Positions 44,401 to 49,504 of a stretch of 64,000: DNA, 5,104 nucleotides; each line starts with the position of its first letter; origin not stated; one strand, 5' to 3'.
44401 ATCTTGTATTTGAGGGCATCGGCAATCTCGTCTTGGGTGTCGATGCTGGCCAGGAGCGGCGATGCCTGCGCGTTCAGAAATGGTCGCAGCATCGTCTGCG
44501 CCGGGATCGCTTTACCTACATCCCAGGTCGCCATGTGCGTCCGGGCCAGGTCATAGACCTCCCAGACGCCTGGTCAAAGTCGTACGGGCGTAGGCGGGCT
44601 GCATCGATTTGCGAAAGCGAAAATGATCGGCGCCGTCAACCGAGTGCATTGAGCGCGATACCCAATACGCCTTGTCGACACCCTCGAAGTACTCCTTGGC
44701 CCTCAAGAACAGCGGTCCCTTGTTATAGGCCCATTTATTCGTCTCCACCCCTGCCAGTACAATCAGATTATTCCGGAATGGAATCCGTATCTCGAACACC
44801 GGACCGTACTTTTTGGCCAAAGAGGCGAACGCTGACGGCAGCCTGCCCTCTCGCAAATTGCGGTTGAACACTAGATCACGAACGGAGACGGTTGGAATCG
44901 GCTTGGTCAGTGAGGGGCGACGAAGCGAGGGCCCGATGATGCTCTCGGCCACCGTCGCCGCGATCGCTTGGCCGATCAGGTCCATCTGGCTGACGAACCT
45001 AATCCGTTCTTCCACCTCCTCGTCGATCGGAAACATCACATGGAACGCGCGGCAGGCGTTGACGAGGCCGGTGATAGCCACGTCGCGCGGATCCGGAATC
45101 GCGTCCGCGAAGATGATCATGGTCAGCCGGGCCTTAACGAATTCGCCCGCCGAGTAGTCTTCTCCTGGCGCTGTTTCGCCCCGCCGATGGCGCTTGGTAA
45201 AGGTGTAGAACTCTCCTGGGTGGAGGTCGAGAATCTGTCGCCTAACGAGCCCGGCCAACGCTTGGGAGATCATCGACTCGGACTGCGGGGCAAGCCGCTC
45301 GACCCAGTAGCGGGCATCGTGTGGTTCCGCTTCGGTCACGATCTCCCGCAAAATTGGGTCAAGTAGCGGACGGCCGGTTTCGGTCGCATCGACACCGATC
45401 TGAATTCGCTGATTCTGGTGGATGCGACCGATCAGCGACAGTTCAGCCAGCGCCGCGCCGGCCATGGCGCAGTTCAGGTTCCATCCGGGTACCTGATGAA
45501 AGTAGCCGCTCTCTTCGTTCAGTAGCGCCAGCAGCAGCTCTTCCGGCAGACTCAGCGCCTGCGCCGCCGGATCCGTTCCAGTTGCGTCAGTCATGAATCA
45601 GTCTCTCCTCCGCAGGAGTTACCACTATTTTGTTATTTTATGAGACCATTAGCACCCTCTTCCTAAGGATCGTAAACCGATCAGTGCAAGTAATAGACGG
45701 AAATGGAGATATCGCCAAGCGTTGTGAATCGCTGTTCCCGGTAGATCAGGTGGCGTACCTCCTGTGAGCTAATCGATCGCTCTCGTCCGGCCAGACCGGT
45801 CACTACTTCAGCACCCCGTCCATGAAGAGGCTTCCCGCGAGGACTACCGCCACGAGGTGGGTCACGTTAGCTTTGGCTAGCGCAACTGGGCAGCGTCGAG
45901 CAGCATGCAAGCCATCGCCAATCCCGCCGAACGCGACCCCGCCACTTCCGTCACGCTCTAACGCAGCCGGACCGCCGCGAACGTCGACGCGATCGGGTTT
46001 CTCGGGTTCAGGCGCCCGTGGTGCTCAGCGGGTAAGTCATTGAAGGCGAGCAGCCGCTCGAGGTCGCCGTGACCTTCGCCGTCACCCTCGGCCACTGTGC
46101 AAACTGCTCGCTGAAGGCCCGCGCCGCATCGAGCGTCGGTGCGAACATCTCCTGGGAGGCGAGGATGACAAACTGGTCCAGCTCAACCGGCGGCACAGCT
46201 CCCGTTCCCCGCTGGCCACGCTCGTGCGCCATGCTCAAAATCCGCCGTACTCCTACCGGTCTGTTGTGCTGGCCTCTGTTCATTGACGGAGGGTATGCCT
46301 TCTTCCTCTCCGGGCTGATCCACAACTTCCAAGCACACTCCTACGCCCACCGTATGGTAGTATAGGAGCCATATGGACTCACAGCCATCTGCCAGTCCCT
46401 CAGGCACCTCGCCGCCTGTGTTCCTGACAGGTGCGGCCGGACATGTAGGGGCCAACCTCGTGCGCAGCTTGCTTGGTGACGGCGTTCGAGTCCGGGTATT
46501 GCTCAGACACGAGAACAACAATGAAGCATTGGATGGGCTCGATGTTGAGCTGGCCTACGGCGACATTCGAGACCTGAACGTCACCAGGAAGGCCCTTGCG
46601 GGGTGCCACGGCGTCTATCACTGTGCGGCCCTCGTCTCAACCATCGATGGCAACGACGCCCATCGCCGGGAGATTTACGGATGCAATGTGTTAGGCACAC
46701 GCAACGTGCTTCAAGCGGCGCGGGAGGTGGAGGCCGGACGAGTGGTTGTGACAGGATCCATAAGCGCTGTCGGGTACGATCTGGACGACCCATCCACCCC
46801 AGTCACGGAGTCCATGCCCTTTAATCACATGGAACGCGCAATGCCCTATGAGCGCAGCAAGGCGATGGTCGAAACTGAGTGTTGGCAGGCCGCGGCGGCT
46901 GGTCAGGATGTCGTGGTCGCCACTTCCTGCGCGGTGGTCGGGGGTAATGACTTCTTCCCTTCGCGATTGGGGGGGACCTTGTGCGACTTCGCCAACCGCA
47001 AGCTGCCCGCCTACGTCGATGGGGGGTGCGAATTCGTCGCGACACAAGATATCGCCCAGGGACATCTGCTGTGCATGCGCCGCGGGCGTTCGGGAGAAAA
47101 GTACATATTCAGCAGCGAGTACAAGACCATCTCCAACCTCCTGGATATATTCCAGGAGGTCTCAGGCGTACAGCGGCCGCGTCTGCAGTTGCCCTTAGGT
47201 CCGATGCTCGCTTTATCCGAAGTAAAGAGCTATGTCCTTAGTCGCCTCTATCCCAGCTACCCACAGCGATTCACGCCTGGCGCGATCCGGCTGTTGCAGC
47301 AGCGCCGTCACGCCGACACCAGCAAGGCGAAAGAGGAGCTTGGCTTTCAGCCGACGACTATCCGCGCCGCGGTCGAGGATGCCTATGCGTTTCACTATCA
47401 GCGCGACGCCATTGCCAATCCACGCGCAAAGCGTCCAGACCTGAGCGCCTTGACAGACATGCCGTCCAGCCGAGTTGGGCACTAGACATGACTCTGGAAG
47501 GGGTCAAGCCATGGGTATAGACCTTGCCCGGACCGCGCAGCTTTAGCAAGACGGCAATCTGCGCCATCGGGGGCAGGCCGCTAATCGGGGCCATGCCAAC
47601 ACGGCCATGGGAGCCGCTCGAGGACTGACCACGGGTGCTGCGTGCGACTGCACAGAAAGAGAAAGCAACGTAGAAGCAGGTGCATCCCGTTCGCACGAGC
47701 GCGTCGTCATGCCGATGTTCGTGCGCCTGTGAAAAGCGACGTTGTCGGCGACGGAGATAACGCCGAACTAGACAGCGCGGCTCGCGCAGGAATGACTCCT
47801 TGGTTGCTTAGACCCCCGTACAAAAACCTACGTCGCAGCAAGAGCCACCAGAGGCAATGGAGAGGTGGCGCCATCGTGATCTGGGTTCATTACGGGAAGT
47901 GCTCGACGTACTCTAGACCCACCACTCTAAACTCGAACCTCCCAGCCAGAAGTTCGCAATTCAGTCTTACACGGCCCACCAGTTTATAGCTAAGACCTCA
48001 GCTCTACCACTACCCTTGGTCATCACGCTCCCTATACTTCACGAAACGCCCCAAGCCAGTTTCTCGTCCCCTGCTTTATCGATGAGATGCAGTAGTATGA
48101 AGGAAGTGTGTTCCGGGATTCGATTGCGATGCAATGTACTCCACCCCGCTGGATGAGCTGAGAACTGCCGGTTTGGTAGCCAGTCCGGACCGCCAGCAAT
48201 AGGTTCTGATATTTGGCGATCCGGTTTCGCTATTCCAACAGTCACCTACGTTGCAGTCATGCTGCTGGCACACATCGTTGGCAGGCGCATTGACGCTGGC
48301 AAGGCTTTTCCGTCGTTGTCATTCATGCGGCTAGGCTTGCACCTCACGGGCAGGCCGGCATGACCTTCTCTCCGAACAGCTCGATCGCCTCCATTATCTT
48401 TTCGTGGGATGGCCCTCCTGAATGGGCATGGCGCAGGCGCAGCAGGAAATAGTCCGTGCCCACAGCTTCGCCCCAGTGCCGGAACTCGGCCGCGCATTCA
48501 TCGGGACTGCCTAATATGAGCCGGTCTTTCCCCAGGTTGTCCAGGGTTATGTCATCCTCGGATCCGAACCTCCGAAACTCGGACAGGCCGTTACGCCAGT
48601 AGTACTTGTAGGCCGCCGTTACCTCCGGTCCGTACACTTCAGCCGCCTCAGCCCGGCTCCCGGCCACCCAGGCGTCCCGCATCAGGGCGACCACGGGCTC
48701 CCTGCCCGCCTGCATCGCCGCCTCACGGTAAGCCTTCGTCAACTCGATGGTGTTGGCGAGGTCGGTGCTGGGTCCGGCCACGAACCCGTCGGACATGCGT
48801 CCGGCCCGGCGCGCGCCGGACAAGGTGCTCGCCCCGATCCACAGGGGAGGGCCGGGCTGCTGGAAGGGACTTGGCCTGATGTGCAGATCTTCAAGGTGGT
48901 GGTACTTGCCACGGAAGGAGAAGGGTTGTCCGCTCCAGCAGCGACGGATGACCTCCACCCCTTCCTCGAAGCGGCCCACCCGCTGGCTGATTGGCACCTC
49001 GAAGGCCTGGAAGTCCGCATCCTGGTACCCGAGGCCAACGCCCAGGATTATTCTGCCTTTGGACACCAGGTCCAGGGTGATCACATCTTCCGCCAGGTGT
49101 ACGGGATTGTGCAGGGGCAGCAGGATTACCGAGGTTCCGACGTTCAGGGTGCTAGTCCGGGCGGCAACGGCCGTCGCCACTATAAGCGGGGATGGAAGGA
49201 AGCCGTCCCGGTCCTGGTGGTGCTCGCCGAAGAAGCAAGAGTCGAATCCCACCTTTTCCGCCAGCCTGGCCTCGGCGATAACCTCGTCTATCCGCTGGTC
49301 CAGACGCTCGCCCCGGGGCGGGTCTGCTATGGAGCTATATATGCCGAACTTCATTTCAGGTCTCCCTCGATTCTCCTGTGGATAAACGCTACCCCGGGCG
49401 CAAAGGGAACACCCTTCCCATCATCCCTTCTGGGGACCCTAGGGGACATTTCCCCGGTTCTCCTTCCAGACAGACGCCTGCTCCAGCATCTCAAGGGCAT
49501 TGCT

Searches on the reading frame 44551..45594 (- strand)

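Call 27: search_protein_families(library=pfam, proteins=[window:44551-45594:-], max_evalue=0.001)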
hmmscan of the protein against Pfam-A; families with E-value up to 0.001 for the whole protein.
window:44551-45594:- (347 aa): 1 family
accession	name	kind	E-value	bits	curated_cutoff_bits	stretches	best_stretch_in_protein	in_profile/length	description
PF05719.16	GPP34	-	8.7e-28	98.2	29.1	1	16-217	1-200/201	Golgi phosphoprotein 3 (GPP34)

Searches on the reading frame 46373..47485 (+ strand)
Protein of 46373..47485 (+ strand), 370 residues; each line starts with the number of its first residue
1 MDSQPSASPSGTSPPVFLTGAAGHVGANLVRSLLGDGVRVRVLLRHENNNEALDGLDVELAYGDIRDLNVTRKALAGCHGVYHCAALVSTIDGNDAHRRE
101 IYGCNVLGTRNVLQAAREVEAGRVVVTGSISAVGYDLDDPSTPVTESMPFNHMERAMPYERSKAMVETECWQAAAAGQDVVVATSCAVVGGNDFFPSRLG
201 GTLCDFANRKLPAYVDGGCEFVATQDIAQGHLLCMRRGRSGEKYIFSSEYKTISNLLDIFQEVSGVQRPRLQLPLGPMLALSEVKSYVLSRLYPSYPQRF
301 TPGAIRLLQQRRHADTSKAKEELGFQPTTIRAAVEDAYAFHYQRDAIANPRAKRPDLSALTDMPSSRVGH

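Call 27: search_protein_families(library=pfam, proteins=[window:46373-47485:+], max_evalue=0.001)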
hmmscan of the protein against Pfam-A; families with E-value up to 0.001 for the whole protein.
window:46373-47485:+ (370 aa): 8 families
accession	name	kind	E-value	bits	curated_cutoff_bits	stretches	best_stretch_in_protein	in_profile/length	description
PF01370.27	Epimerase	-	2.7e-30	106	20.9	1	16-244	1-237/240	NAD dependent epimerase/dehydratase family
PF01073.25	3Beta_HSD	-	2.4e-16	60.1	22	1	18-173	2-160/280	3-beta hydroxysteroid dehydrogenase/isomerase family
PF16363.11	GDP_Man_Dehyd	-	3.8e-16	59.9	27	1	18-168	2-162/332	GDP-mannose 4,6 dehydratase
PF13460.12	NAD_binding_10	-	9.1e-13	48.9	27.2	1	20-148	1-116/184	NAD(P)H-binding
PF07993.18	NAD_binding_4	-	7.7e-12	45.3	20.1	1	77-189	88-208/258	Male sterility protein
PF02719.21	Polysacc_synt_2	-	3.3e-08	33.5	20.2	1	16-127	1-126/293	Polysaccharide biosynthesis protein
PF05368.20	NmrA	-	7.2e-08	32.8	27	1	17-85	6-77/298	NmrA-like family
PF04321.23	RmlD_sub_bind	-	3.7e-06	26.7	27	1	16-122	3-95/287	RmlD substrate binding domain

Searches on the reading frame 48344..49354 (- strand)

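Call 27: search_protein_families(library=pfam, proteins=[window:48344-49354:-], max_evalue=0.001)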
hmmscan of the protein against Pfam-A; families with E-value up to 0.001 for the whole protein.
window:48344-49354:- (336 aa): 1 family
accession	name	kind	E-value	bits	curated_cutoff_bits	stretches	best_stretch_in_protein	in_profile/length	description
PF00296.26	Bac_luciferase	-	4.7e-65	220.4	27.9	1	1-298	1-311/314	Luciferase-like monooxygenase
